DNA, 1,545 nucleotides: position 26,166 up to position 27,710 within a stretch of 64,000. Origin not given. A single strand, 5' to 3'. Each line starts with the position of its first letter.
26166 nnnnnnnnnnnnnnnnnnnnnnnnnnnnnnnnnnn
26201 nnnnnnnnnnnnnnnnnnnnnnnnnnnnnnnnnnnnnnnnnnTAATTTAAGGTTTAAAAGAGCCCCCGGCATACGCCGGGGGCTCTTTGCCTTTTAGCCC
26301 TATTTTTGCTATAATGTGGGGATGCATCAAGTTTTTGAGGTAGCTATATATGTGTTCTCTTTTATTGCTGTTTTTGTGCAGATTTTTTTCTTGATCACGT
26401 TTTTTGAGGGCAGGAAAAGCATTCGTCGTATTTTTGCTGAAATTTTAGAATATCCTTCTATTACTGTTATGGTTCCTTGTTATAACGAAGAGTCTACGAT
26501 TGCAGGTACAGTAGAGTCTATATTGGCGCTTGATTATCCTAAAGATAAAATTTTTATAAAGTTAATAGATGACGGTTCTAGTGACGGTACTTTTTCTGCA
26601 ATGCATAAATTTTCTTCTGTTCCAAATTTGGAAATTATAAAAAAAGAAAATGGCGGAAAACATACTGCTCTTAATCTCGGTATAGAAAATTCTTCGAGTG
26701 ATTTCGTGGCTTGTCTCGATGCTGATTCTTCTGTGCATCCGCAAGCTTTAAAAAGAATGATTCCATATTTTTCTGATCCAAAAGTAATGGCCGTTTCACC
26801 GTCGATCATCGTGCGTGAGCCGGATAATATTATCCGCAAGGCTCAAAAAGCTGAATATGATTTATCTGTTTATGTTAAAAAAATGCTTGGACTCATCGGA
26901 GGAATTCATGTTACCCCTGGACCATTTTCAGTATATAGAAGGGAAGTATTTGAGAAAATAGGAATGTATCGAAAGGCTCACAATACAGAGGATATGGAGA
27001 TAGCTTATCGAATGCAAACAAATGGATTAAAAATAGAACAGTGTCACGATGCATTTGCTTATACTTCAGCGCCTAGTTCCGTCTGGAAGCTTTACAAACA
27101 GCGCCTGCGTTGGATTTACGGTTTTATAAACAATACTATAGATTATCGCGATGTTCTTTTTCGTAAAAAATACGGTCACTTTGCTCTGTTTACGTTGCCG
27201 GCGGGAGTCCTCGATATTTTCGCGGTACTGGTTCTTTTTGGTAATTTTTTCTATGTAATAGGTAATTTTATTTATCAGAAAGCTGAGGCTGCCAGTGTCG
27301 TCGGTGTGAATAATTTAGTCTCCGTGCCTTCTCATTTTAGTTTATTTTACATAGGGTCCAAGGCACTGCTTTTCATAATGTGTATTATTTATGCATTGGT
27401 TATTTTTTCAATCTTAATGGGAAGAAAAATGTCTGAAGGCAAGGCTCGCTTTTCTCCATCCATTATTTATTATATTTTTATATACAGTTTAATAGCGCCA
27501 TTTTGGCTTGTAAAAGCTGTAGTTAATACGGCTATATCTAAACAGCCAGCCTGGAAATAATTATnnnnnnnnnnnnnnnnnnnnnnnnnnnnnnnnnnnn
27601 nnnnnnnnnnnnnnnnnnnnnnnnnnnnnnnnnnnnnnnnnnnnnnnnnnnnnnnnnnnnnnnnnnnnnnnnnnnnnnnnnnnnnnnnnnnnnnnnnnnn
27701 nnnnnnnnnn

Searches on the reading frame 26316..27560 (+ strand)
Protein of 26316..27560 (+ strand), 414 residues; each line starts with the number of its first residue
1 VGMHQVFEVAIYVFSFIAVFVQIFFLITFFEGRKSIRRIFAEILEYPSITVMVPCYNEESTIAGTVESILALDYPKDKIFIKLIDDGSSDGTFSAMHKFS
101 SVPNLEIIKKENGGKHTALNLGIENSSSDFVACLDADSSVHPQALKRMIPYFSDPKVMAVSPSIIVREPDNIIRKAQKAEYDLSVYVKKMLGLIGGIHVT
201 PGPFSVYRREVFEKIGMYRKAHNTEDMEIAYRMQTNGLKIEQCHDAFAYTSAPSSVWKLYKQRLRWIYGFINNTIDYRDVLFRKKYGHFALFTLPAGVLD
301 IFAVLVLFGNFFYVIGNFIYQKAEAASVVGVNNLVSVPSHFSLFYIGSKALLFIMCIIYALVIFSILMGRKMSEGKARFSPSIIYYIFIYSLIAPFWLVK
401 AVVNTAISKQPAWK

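Call 12: search_protein_families(library=pfam, proteins=[window:26316-27560:+])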
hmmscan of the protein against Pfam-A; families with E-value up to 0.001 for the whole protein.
window:26316-27560:+ (414 aa): 7 families
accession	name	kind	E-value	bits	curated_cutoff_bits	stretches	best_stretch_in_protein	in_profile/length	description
PF13641.12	Glyco_tranf_2_3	-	1.8e-32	113.6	27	1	47-269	1-230/230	Glycosyltransferase like family 2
PF00535.33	Glycos_transf_2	-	1.3e-30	107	23.3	1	50-216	1-168/168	Glycosyl transferase family 2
PF13632.12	Glyco_trans_2_3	-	2.8e-23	83.2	27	1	131-336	2-153/198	Glycosyl transferase family group 2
PF13506.12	Glyco_transf_21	-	3.5e-13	49.8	21.7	1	115-266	18-172/174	Glycosyl transferase family 21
PF03142.21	Chitin_synth_2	-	1.4e-12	47.5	27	1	121-211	195-288/527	Chitin synthase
PF03552.20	Cellulose_synt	-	8.1e-06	25.1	24.7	0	62-101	18-57/722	Cellulose synthase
PF10111.15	Glyco_tranf_2_2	-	0.00015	21.8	27.3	1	50-150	1-104/276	Glycosyltransferase like family 2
